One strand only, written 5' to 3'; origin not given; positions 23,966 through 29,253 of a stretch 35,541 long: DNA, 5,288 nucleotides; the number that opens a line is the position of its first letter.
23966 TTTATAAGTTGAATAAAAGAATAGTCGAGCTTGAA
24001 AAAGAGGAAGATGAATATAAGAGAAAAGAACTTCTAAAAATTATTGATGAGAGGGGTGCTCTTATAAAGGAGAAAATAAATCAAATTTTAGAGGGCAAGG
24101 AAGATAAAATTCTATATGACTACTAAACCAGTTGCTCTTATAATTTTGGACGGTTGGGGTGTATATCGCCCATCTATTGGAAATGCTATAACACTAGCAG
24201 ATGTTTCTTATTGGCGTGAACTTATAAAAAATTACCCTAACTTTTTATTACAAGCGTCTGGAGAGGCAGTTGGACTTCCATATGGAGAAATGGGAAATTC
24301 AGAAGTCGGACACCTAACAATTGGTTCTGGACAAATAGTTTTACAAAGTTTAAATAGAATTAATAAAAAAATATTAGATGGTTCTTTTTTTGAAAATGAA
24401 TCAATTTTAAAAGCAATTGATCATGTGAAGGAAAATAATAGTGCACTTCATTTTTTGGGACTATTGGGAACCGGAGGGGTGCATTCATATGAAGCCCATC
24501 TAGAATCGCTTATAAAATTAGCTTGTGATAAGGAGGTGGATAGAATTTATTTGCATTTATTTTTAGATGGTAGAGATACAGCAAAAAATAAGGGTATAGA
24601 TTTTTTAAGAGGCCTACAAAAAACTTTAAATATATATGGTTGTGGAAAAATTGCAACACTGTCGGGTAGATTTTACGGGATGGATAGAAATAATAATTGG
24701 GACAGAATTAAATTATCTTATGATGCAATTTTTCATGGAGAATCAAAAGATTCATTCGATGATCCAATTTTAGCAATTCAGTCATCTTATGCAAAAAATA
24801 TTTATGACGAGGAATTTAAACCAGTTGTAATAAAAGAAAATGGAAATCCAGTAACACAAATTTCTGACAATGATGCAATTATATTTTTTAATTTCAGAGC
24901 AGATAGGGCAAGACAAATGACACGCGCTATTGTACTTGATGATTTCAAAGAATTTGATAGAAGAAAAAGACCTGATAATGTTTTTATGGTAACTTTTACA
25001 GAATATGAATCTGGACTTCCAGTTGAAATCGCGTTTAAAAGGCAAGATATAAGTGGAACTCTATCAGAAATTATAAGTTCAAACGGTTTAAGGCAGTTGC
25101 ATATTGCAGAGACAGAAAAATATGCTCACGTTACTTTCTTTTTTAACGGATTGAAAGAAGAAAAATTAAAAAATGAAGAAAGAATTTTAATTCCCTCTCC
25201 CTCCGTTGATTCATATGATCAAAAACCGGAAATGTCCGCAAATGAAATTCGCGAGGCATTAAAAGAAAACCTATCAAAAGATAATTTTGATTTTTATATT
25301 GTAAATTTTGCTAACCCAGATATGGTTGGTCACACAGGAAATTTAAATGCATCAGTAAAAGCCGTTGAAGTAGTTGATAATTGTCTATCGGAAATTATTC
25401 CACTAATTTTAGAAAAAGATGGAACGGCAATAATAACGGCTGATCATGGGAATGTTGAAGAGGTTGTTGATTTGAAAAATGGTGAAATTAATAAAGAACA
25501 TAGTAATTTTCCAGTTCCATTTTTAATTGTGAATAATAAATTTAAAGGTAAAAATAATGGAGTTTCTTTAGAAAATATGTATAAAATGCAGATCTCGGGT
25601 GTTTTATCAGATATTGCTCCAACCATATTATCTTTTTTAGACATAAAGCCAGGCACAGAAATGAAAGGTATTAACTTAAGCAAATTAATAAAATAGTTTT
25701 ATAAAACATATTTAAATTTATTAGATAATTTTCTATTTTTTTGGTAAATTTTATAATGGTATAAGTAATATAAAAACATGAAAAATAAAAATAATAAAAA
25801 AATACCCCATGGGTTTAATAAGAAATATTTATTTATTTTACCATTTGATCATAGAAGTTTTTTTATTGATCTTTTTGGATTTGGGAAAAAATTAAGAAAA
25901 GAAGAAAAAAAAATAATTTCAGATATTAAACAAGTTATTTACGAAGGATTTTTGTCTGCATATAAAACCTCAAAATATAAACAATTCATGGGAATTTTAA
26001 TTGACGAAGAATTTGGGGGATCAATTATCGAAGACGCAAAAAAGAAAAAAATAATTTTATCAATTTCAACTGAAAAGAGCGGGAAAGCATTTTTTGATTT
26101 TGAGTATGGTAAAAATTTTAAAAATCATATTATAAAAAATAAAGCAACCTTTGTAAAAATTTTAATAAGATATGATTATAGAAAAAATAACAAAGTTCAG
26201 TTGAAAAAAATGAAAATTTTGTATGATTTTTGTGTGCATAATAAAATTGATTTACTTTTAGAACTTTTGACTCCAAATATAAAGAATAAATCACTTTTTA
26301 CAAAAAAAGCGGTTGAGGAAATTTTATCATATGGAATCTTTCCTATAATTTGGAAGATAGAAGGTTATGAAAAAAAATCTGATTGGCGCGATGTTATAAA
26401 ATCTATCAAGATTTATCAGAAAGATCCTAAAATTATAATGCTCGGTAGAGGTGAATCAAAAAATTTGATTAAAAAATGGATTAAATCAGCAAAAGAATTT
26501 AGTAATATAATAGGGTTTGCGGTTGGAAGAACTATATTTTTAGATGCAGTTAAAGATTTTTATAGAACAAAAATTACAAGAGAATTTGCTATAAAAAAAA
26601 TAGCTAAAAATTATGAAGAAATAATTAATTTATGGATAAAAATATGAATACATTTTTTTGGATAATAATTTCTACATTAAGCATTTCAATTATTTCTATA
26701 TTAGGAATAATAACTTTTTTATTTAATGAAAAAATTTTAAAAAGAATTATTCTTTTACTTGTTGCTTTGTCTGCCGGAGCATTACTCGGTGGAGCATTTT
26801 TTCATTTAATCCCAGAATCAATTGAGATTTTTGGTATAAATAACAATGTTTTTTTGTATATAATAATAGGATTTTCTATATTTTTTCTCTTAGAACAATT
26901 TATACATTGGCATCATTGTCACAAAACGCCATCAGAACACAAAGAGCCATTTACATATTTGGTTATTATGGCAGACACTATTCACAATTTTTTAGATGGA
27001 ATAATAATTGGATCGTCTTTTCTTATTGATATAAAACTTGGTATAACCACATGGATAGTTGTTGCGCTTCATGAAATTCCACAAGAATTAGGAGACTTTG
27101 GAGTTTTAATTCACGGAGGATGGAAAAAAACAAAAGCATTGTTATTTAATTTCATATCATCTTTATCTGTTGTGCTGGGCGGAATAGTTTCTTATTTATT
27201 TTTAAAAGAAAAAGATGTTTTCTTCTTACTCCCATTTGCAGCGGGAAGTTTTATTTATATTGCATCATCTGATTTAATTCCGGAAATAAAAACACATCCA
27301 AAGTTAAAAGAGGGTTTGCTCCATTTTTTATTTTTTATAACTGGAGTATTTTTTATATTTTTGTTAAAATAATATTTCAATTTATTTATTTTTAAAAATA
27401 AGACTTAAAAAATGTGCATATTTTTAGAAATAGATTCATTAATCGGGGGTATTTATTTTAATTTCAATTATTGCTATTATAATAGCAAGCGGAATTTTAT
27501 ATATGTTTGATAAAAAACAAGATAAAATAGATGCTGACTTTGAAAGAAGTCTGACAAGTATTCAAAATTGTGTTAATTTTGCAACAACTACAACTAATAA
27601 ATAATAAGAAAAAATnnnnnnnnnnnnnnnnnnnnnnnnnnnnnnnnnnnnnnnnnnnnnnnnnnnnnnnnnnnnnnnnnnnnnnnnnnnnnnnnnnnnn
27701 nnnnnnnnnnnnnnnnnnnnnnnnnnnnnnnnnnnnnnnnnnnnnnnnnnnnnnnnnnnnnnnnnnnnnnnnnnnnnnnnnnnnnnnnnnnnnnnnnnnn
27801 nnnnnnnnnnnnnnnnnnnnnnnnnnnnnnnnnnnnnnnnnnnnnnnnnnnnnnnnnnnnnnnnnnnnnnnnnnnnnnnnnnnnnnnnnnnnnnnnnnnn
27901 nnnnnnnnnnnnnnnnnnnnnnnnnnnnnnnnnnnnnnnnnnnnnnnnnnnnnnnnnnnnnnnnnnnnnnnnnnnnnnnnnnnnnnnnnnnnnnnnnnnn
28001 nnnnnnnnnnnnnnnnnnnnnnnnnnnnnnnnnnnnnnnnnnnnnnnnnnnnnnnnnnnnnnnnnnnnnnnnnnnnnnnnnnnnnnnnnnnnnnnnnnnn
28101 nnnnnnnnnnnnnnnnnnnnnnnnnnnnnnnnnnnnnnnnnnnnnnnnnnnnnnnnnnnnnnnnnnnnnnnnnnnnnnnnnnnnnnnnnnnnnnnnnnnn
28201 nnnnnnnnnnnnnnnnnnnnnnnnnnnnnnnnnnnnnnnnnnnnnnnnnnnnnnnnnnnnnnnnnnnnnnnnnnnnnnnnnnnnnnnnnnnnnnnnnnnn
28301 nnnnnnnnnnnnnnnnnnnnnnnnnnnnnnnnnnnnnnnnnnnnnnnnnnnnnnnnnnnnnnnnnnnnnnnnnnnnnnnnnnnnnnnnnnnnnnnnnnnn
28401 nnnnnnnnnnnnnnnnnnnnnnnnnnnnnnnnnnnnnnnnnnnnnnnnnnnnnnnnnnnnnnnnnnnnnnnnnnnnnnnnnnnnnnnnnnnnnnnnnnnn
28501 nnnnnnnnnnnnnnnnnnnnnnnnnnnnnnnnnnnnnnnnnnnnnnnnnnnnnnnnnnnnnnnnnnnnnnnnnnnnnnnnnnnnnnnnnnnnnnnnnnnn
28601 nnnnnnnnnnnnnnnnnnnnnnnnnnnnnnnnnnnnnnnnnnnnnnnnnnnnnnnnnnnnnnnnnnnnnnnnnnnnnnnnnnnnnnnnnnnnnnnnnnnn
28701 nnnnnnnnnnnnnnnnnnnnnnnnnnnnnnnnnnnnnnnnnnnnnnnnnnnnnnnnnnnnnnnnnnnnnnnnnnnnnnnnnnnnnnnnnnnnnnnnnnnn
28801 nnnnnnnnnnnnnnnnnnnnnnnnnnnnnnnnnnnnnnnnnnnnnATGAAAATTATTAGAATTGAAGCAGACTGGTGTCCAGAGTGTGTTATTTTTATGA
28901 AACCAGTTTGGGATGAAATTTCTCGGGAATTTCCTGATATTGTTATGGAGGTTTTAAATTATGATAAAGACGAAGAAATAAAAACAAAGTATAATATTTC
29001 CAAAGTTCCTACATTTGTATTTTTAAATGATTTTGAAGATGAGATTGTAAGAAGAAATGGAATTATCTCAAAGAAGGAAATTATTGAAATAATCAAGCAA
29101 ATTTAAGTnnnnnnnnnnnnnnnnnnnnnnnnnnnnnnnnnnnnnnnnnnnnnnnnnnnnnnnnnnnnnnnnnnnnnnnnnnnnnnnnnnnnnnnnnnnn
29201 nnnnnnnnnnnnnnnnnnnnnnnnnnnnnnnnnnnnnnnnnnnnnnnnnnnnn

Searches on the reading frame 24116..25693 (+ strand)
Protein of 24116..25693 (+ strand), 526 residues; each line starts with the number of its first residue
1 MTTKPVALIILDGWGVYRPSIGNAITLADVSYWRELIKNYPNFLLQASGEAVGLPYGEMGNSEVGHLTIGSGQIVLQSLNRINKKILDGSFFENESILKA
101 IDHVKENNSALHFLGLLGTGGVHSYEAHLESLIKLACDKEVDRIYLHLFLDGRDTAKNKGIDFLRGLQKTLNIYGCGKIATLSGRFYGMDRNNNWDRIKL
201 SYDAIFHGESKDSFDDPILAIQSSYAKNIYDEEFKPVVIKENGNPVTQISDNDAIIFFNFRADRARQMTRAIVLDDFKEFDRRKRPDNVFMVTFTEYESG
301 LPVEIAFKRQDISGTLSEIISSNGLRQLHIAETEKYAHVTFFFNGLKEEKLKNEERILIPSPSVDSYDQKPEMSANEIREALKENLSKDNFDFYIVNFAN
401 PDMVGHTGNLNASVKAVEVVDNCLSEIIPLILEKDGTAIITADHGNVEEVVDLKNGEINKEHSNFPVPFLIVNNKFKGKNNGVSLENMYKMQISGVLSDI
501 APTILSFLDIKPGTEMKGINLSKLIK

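Call 6: search_protein_families(library=pfam, proteins=[window:24116-25693:+], max_evalue=0.01)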
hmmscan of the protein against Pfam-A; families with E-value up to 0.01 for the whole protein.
window:24116-25693:+ (526 aa): 3 families
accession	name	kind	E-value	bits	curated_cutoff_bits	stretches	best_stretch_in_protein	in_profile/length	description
PF06415.18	iPGM_N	-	5.3e-76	255.3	27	1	82-298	1-216/217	BPG-independent PGAM N-terminus (iPGM_N)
PF01676.23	Metalloenzyme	-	2.4e-71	240.7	24.3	1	4-511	1-251/252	Metalloenzyme superfamily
PF01663.27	Phosphodiest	-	0.00016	21.9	23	1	377-452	143-226/342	Type I phosphodiesterase / nucleotide pyrophosphatase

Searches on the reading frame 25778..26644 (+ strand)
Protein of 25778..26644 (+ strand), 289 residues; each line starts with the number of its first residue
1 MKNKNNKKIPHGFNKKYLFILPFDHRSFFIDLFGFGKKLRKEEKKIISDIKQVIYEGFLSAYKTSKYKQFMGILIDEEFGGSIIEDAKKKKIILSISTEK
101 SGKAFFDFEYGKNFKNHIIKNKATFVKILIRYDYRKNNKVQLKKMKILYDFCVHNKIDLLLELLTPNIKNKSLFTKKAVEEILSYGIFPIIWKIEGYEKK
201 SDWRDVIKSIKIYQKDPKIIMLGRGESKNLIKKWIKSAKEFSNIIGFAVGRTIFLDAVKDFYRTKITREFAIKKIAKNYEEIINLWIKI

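Call 6: search_protein_families(library=pfam, proteins=[window:25778-26644:+], max_evalue=0.01)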
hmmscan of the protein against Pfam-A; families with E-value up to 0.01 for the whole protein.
window:25778-26644:+ (289 aa): 2 families
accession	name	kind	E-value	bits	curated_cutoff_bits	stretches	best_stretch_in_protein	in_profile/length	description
PF09863.15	DUF2090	-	8.8e-36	124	27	1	16-287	35-307/310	Uncharacterized protein conserved in bacteria (DUF2090)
PF01791.15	DeoC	-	0.0042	17.2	23.8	0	116-255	83-228/229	DeoC/LacD family aldolase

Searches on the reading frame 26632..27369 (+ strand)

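Call 6: search_protein_families(library=pfam, proteins=[window:26632-27369:+], max_evalue=0.01)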
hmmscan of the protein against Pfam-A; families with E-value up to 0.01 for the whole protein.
window:26632-27369:+ (246 aa): 1 family
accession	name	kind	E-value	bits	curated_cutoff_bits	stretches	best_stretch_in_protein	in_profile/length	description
PF02535.28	Zip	-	1.2e-41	143.5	35.1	2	95-245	165-322/323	ZIP Zinc transporter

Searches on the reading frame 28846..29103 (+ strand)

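Call 6: search_protein_families(library=pfam, proteins=[window:28846-29103:+], max_evalue=0.01)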
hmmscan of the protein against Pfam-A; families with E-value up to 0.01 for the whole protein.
window:28846-29103:+ (86 aa): 5 families
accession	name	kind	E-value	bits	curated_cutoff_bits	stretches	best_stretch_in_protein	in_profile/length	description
PF00085.26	Thioredoxin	-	8.2e-12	45.5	23.5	1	3-84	22-102/103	Thioredoxin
PF14595.12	Thioredoxin_9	-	5.9e-08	33.1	25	1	2-63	44-107/129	Thioredoxin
PF13098.12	Thioredoxin_2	-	5.8e-07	30.3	27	1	6-82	12-103/104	Thioredoxin-like domain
PF07449.17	HyaE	-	0.00067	20.1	22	1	21-63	49-93/108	Hydrogenase-1 expression protein HyaE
PF13899.12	Thioredoxin_7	-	0.0035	17.9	27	1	4-61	22-82/83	Thioredoxin-like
